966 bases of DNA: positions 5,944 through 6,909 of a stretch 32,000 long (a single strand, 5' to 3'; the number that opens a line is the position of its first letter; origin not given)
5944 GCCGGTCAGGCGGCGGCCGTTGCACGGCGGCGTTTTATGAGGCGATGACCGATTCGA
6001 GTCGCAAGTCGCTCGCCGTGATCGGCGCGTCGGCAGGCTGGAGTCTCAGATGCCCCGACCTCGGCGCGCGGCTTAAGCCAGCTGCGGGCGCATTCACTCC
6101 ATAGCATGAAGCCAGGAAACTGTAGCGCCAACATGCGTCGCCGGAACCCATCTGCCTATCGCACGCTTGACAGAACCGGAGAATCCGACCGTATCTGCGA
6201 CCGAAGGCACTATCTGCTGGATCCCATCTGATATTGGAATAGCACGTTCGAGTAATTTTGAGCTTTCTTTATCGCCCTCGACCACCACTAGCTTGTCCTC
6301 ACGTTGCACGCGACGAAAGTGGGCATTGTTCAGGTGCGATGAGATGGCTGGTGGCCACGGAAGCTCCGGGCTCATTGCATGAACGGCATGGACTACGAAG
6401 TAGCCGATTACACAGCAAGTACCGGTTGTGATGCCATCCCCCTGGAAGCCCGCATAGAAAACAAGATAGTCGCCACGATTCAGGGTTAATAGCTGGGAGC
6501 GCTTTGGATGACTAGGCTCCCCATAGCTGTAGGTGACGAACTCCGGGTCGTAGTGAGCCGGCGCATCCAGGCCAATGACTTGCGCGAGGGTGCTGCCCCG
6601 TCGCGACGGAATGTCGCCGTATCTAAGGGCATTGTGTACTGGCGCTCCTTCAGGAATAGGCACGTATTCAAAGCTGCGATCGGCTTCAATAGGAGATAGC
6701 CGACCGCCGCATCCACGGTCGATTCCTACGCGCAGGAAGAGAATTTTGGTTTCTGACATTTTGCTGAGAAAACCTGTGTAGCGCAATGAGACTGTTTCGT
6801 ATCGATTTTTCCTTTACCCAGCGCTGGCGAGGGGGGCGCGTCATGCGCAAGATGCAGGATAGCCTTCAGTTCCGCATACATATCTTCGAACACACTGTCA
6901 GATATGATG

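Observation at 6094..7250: A/T-richer two-gene cassette of unknown function (174 aa plus 221 aa, overlapping) in a defence/TA-rich neighbourhood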

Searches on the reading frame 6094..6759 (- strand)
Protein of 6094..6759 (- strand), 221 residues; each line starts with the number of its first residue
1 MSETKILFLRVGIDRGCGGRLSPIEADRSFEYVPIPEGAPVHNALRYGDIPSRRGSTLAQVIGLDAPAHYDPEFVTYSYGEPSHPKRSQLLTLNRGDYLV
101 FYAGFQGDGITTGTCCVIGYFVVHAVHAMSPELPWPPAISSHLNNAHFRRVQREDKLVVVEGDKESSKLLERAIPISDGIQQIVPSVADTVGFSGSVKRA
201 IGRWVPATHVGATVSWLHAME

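Call 3: search_protein_families(library=pfam, proteins=[window:6094-6759:-], max_evalue=1)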
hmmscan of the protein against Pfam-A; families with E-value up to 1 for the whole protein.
window:6094-6759:- (221 aa): 1 family
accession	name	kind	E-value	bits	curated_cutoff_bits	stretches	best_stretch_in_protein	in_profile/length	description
PF18754.6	Nmad3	-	1.5e-23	84.2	27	1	5-178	1-194/247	Nucleotide modification associated domain 3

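Call 4: search_protein_families(library=ncbifam, proteins=[window:6094-6759:-], max_evalue=1)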
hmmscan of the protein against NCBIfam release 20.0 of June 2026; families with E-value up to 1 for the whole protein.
window:6094-6759:- (221 aa): 1 family
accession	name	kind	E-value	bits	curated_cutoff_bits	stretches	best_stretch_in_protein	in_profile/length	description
NF002967.0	PRK03641.1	equivalog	0.089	12.1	189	1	150-198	24-74/220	DUF2057 family protein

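Call 5: search_protein_families(library=padloc, proteins=[window:6094-6759:-], max_evalue=1)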
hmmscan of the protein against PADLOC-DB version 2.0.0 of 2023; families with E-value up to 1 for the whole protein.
window:6094-6759:- (221 aa): 0 families

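Call 6: search_protein_families(library=phrogs, proteins=[window:6094-6759:-], max_evalue=1)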
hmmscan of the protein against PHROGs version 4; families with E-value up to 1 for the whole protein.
window:6094-6759:- (221 aa): 1 family
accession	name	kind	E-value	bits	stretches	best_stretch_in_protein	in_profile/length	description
phrog_34025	-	unknown function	2.4e-14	54.3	2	64-172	82-201/277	-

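Call 8: search_solved_structures(query=window:6094-6759:-, max_evalue=10)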
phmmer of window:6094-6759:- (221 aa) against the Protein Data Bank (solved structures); distinct sequences matched with E-value up to 10: 1.
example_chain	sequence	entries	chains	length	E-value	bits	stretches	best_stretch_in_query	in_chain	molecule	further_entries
3a5p_A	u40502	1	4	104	0.21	14.7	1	70-119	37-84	Haemagglutinin I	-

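Call 20: find_homologous_proteins(query=window:6094-6759:-)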
Query window:6094-6759:- (221 aa): 155 proteins with E <= 0.001 among 337 candidates; the best 120 are listed.
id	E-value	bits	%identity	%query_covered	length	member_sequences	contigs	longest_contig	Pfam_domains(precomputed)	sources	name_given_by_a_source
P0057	3.1e-145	500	98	100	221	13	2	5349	PF18754.7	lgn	-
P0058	2.1e-129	448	88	100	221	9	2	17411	PF18754.7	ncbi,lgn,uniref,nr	ncbi:hypothetical protein [Burkholderia multivorans]|uniref:Nmad3 family putative nucleotide modific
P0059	5.6e-103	362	91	78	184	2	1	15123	PF18754.7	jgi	-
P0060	5.6e-100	352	69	97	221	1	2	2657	PF18754.7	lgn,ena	-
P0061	4.4e-99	349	72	97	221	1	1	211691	PF18754.7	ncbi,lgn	ncbi:hypothetical protein BH11PSE10_BH11PSE10_08990 [soil metagenome]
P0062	2.2e-95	337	67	96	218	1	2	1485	PF18754.7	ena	-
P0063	2.5e-95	337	68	95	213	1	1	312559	PF18754.7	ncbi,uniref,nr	ncbi:Nmad3 family putative nucleotide modification protein [Rhodoferax antarcticus]|uniref:Nmad3 fam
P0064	2.0e-93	330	65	98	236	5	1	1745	PF18754.7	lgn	-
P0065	1.0e-82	295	60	97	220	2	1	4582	PF18754.7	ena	-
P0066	1.5e-79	285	59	98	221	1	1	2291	PF18754.7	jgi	jgi:hypothetical protein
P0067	3.5e-77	277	57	96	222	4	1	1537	PF18754.7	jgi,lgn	jgi:hypothetical protein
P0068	9.3e-76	273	58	96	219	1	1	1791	PF18754.7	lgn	-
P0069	2.6e-74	268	56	98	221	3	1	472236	PF18754.7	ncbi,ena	-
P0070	4.0e-73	264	56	98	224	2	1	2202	PF18754.7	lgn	-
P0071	5.0e-73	264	58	97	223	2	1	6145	PF18754.7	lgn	-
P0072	5.2e-73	264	58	97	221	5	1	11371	PF18754.7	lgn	-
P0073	8.7e-73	263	57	96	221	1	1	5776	PF18754.7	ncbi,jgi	jgi:hypothetical protein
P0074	1.3e-72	262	56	97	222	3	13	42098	PF18754.7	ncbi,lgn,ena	-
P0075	3.6e-72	261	55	98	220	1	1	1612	PF18754.7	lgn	-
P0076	4.0e-72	261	57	98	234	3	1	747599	PF18754.7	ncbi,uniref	ncbi:Nmad3 family putative nucleotide modification protein [Cupriavidus alkaliphilus]|uniref:Nmad3 f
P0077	4.6e-72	261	57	96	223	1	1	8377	PF18754.7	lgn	-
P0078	5.4e-72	260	56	98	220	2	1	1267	PF18754.7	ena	-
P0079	6.1e-72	260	56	97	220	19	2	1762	PF18754.7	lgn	-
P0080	7.1e-72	260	58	96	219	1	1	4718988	PF18754.7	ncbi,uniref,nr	ncbi:hypothetical protein [Noviherbaspirillum sp. UKPF54]|uniref:Nmad3 family putative nucleotide mo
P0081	7.4e-72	260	57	96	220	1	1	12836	PF18754.7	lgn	-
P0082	1.4e-71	259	56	97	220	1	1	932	PF18754.7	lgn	-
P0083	1.4e-71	259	57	97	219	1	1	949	PF18754.7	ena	-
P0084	1.6e-71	259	57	96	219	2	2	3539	PF18754.7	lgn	-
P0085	2.0e-71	258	57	96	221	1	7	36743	PF18754.7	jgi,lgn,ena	jgi:hypothetical protein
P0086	3.2e-71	258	56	97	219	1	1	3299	PF18754.7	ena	-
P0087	3.9e-71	258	56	98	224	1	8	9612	PF18754.7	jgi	jgi:hypothetical protein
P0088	4.4e-71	257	55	97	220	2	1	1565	PF18754.7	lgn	-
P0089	4.7e-71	257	56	98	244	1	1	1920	PF18754.7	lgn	-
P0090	4.7e-71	257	56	98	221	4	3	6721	PF18754.7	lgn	-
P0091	6.2e-71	257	57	96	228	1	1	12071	PF18754.7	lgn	-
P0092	6.8e-71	257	55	98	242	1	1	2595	PF18754.7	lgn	-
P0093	1.1e-70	256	56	97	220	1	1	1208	PF18754.7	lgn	-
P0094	1.5e-70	256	58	96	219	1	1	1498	PF18754.7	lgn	-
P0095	1.9e-70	255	56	97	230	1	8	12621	PF18754.7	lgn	-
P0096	2.4e-70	255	56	96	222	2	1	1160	PF18754.7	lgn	-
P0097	2.8e-70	255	53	98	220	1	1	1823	PF18754.7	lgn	-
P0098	2.9e-70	255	57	96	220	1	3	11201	PF18754.7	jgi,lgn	jgi:hypothetical protein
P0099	3.6e-70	254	56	97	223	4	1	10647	PF18754.7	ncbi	-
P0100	6.6e-70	254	56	98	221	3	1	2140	PF18754.7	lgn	-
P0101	9.8e-70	253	55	96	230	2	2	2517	PF18754.7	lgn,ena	-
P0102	1.2e-69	253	56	96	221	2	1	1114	PF18754.7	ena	-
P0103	1.4e-69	252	56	98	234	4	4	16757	PF18754.7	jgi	jgi:hypothetical protein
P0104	1.4e-69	252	57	96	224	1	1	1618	PF18754.7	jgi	-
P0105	1.6e-69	252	56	96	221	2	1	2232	PF18754.7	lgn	-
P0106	3.0e-69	251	56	98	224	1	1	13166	PF18754.7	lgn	-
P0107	3.1e-69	251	56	96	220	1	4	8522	PF18754.7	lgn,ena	-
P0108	3.2e-69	251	56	96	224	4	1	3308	PF18754.7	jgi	jgi:hypothetical protein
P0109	3.3e-69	251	56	96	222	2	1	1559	PF18754.7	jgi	jgi:hypothetical protein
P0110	3.6e-69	251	55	97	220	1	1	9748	PF18754.7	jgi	-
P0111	3.8e-69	251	56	96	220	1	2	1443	PF18754.7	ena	-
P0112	4.1e-69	251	56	97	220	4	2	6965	PF18754.7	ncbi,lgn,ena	-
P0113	7.5e-69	250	57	97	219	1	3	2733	PF18754.7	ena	-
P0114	7.8e-69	250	54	97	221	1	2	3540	PF18754.7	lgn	-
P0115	1.9e-68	249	55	96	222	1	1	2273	PF18754.7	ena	-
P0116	3.0e-68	248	54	96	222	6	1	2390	PF18754.7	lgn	-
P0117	3.2e-68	248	55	96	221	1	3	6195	PF18754.7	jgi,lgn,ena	-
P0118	3.3e-68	248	53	98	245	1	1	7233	PF18754.7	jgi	jgi:hypothetical protein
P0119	4.0e-68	248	56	96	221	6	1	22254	PF18754.7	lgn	-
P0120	4.9e-68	247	55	96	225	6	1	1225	PF18754.7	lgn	-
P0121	8.8e-68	247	54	96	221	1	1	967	PF18754.7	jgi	jgi:hypothetical protein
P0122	2.3e-67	245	56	96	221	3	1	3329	PF18754.7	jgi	jgi:hypothetical protein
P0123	7.6e-67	244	54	96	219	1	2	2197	PF18754.7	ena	-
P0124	7.7e-67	243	56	96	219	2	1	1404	PF18754.7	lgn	-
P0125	2.1e-66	242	54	97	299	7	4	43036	PF18754.7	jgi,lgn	jgi:hypothetical protein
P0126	2.6e-66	242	56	96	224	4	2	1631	PF18754.7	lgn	-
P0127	4.5e-66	241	54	96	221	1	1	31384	PF18754.7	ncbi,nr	ncbi:MAG: hypothetical protein KKA63_10760 [Gammaproteobacteria bacterium]|nr:hypothetical protein [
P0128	5.2e-66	241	54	97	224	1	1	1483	PF18754.7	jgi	jgi:hypothetical protein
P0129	1.5e-65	239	54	96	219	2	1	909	PF18754.7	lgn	-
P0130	1.5e-64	236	53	96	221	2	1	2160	PF18754.7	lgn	-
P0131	1.6e-64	236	56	96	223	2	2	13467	PF18754.7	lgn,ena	-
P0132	2.0e-64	236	52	97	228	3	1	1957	PF18754.7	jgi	jgi:hypothetical protein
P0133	2.6e-64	235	50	97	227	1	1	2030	PF18754.7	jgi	jgi:hypothetical protein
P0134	3.3e-64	235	57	89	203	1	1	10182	PF18754.7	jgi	-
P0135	3.4e-64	235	56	96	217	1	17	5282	PF18754.7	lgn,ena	-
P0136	5.2e-64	234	53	97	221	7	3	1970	PF18754.7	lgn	-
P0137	9.5e-64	233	54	96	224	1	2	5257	PF18754.7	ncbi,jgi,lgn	jgi:hypothetical protein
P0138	6.4e-61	224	56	89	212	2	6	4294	PF18754.7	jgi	jgi:hypothetical protein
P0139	7.6e-61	224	50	98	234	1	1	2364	PF18754.7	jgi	-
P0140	3.5e-60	222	50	96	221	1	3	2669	PF18754.7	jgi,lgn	-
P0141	1.1e-59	220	49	97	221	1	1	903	PF18754.7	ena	-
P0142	7.0e-59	217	50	97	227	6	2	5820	PF18754.7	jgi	jgi:hypothetical protein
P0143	8.0e-59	217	49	97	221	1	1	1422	PF18754.7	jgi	-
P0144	1.6e-58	216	51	97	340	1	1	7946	PF18754.7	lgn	-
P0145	1.8e-58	216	48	99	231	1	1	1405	PF18754.7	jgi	jgi:hypothetical protein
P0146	4.8e-58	215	52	90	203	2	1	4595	PF18754.7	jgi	jgi:hypothetical protein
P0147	6.5e-58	214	48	100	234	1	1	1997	PF18754.7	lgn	-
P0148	4.0e-57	212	49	96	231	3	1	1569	PF18754.7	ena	-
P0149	5.4e-57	211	50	91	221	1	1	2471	PF18754.7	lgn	-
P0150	6.4e-57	211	50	98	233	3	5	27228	PF18754.7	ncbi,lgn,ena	-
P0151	1.3e-56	210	49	98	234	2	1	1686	PF18754.7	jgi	jgi:hypothetical protein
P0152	6.3e-56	208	50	97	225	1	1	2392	PF18754.7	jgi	jgi:hypothetical protein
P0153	1.1e-55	207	48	98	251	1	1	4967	PF18754.7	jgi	-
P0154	6.9e-55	204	49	100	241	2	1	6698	PF18754.7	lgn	-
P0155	7.5e-55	204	49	95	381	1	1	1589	PF18754.7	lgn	-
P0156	4.1e-54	202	47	100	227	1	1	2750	PF18754.7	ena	-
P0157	5.3e-54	201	47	99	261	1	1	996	PF18754.7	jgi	jgi:hypothetical protein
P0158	1.0e-53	201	47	100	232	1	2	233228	PF18754.7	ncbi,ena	-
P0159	1.3e-53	200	48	97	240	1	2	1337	PF18754.7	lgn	-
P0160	1.3e-53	200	47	100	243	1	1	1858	PF18754.7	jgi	jgi:hypothetical protein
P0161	1.3e-53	200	48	97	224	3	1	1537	PF18754.7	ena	-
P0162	2.1e-53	200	49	96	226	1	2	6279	PF18754.7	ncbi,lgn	-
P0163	2.2e-53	199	47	100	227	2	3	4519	PF18754.7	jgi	jgi:hypothetical protein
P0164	2.5e-53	199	48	98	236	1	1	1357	PF18754.7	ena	-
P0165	4.7e-53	198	48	100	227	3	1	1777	PF18754.7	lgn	-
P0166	6.9e-53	198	47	100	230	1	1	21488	PF18754.7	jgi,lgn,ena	-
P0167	1.2e-52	197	47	98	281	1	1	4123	PF18754.7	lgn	-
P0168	2.3e-52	196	48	94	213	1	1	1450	PF18754.7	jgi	jgi:hypothetical protein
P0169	3.3e-52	196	47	98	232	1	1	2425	PF18754.7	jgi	jgi:hypothetical protein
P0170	5.2e-52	195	48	100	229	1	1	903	PF18754.7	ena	-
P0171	5.3e-52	195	47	100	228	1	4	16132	PF18754.7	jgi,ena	jgi:hypothetical protein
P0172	5.4e-52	195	47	99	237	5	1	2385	PF18754.7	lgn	-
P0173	6.1e-52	195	47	98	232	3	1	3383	PF18754.7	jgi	jgi:hypothetical protein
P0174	7.8e-52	194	46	100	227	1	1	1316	PF18754.7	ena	-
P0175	1.4e-51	194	46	100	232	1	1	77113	PF18754.7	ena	-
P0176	1.6e-51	193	47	100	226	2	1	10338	PF18754.7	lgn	-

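Call 30: find_related_loci(query=A2, collection=metagenome_contigs, flank=6000)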
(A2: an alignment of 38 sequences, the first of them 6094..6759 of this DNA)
Query A2 (221 aa) in metagenome_contigs; peptide patterns used: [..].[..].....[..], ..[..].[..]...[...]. (x = any residue, [..] = any of these).
594 stretches matched a pattern; 335 encode a relative of the query (tblastn E <= 1e-3); the best 80 are kept; 80 distinct loci.
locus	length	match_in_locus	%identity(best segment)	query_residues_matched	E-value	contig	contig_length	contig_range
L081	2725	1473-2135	95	1-221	4e-151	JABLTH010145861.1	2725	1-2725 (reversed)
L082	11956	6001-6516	91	1-172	4e-106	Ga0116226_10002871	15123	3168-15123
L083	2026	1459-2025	68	5-193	4e-93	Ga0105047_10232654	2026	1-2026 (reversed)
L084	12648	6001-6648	57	5-217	5e-74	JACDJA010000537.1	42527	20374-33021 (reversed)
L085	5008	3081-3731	54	5-218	1e-73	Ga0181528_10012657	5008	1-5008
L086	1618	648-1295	57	5-217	2e-77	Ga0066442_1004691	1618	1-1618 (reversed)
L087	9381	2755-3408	55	5-219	2e-72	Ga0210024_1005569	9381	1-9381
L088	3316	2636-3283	55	5-217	3e-72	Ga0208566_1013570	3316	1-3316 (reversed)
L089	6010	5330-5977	55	5-217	5e-72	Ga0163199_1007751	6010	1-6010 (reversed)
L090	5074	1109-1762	54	3-217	8e-69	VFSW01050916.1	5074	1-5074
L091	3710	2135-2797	50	4-217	2e-63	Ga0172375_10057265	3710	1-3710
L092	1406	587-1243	49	5-217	6e-65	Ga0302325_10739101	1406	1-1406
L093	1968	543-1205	48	4-217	7e-62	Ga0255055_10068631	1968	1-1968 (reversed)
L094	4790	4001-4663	48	4-217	2e-60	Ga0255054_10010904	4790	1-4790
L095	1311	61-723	49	4-217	1e-62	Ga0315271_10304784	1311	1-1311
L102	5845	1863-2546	47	1-221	3e-56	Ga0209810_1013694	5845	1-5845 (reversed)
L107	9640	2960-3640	46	1-220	5e-56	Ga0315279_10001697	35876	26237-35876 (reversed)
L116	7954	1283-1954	43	5-221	7e-52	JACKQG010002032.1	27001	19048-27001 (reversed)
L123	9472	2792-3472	44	1-220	6e-54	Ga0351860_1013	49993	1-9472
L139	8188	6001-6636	39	5-201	4e-37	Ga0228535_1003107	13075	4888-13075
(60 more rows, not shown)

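Call 34: search_protein_families(library=pfam, proteins=[L091:1413-2132:+, L088:1908-2615:+, L107:2157-2945:+, L123:2000-2767:+, L116:462-1247:+, L087:2059-2727:+, L139:5429-5995:+, L102:771-1841:+], max_evalue=0.01)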
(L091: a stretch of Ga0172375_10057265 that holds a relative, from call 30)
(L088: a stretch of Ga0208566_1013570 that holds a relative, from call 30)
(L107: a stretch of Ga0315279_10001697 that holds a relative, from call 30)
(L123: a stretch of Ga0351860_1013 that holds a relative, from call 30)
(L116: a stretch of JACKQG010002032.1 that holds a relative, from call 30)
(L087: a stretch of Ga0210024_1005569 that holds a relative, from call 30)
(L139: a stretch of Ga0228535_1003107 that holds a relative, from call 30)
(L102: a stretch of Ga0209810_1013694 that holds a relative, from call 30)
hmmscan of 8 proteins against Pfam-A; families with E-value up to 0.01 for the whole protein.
L091:1413-2132:+ (240 aa): 1 family
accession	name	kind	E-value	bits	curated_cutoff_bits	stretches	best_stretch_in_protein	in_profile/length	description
PF18753.6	Nmad2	-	0.0003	20.8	26.1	1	22-80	14-74/200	Nucleotide modification associated domain 2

L088:1908-2615:+ (236 aa): 1 family
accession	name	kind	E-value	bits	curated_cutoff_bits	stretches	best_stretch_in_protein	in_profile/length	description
PF18753.6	Nmad2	-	4.1e-50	170.5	26.1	1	8-222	1-199/200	Nucleotide modification associated domain 2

L107:2157-2945:+ (263 aa): 1 family
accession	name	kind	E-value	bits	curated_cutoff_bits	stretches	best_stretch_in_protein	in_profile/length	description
PF18753.6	Nmad2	-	7e-05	22.9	26.1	1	40-98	16-76/200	Nucleotide modification associated domain 2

L123:2000-2767:+ (256 aa): 1 family
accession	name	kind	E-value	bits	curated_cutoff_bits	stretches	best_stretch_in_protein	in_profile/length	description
PF18753.6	Nmad2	-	1.8e-05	24.8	26.1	1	30-92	17-80/200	Nucleotide modification associated domain 2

L116:462-1247:+ (262 aa): 1 family
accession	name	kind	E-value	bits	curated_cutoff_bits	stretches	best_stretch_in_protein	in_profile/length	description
PF18753.6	Nmad2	-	0.00053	20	26.1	1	40-96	17-75/200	Nucleotide modification associated domain 2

L087:2059-2727:+ (223 aa): 1 family
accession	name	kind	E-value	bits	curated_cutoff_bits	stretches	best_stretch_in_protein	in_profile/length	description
PF18753.6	Nmad2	-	9.8e-36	123.6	26.1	1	4-153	3-157/200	Nucleotide modification associated domain 2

L139:5429-5995:+ (189 aa): 1 family
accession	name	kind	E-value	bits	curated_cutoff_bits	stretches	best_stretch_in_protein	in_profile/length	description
PF18753.6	Nmad2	-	7.7e-57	192.5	26.1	1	8-182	3-197/200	Nucleotide modification associated domain 2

L102:771-1841:+ (357 aa): 1 family
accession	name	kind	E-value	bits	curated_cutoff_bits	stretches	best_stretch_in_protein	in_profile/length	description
PF18753.6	Nmad2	-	0.0062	16.5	26.1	1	136-192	17-75/200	Nucleotide modification associated domain 2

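Call 37: predict_structure(alignment_id=A2)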
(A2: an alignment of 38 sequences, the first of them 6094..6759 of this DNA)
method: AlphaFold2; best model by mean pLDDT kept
length: 221 residues; sequences in the alignment: 38
mean_pLDDT: 93.0   pTM: 0.91
mean pLDDT of the five models: 93.0, 92.0, 91.6, 91.4, 90.3
residues with pLDDT >= 90: 186; 70-90: 30; 50-70: 5; < 50: 0
segments of 3 or more residues with pLDDT < 50: none
pLDDT, mean of each block of 10 residues (from residue 1): 91 74 94 92 93 93 92 94 95 98 94 95 97 88 90 95 97 95 97 91 96 96 80
secondary structure, 60 per line:
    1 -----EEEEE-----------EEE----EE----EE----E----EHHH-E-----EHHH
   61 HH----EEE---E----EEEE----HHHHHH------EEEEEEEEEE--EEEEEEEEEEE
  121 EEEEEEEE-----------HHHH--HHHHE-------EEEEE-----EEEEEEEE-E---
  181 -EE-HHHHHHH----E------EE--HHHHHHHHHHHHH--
elements in order: E6-10 E22-24 H58-62 E67-69 E78-81 H86-91 E98-107 E110-128 H140-143 H146-149 E158-162 E168-175 H185-191 H207-219

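Call 41: fold_search(model_id=the predicted structure, library=pdb)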
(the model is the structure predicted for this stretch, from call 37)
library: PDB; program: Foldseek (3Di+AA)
matches with E <= 10: 226; with E <= 0.001: 0
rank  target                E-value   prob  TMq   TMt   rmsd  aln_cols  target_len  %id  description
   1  6p0f                  1.5e-03  0.99  0.38  0.46   9.7       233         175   10  N-terminal domain of Thermococcus Gammatolerans McrB (released 2019-12-18)
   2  2p5d                  2.3e-03  1.00  0.40  0.56   8.1       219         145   13  Crystal structure of MJECL36 from Methanocaldococcus jannaschii DSM 2661 (released 2007-09-18)
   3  6p0g_A                1.1e-02  0.91  0.37  0.45  11.1       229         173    9  N-terminal domain of Thermococcus Gammatolerans McrB bound to m5C DNA (released 2019-12-18)
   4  9qem_B                2.7e-02  0.80  0.33  0.46   8.6       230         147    8  Crystal structure of YTHDF2 in complex with compound 3 (AI-DF2-11) (released 2025-07-09)
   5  6yex_A                3.0e-02  0.94  0.37  0.28   6.4       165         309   13  VcaM4I restriction endonuclease in the absence of DNA (released 2020-12-16)
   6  7r5w_A                3.0e-02  0.84  0.35  0.48   7.7       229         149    6  Crystal structure of YTHDF2 with compound YLI_DF_029 (released 2022-03-16)
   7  7z8p_A                3.2e-02  0.80  0.34  0.48   8.0       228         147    8  Crystal structure of YTHDF2 with compound ZA_166 (released 2022-03-30)
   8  4u8t_B                4.1e-02  0.63  0.31  0.41   8.6       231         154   10  Crystal structure of YTH domain of Zygosaccharomyces rouxii MRB1 protein in complex with N6-Methyladenosine RNA (released 2014-09-10)
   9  4rdo_E                5.2e-02  0.72  0.33  0.48   8.3       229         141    8  Structure of YTH-YTHDF2 in the free state (released 2014-12-24)
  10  7ywb_A                5.2e-02  0.69  0.34  0.46   8.1       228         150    7  Crystal structure of YTHDF2 in complex with N6-Methyladenine (released 2022-03-16)
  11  4u8t_A                5.2e-02  0.33  0.25  0.33   8.7       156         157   13  Crystal structure of YTH domain of Zygosaccharomyces rouxii MRB1 protein in complex with N6-Methyladenosine RNA (released 2014-09-10)
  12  7z93_A                5.9e-02  0.63  0.34  0.46   8.0       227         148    9  Crystal structure of YTHDF2 with compound YLI_DF_022 (released 2022-03-30)
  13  1wmm                  6.3e-02  0.75  0.34  0.48   6.1       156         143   14  Crystal structure of PH1033 from Pyrococcus horikoshii Ot3 (released 2005-08-23)
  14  4wqn_A                6.3e-02  0.66  0.33  0.44   8.5       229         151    6  Crystal structure of N6-methyladenosine RNA reader YTHDF2 (released 2014-11-19)
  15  7yxe_A                6.3e-02  0.57  0.32  0.44   8.7       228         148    8  Crystal structure of YTHDF2 with compound ZA_143 (released 2022-03-02)
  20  5y6c_A                9.1e-02  0.80  0.34  0.49   5.1       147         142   11  Crystal structure of ZmASCH S128A mutant protein from Zymomonas mobilis (released 2018-07-18)
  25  5gus_B                1.1e-01  0.75  0.34  0.49   4.9       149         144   11  Crystal structure of ASCH domain from Zymomonas mobilis (released 2017-08-30)
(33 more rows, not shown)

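Call 81: find_related_loci(query=A2, collection=viral_contigs, flank=6000)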
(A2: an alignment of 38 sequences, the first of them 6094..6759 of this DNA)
Query A2 (221 aa) in viral_contigs; peptide patterns used: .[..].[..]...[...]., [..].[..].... (x = any residue, [..] = any of these).
55 stretches matched a pattern, but none encodes a relative of the query by tblastn (E <= 1e-3).
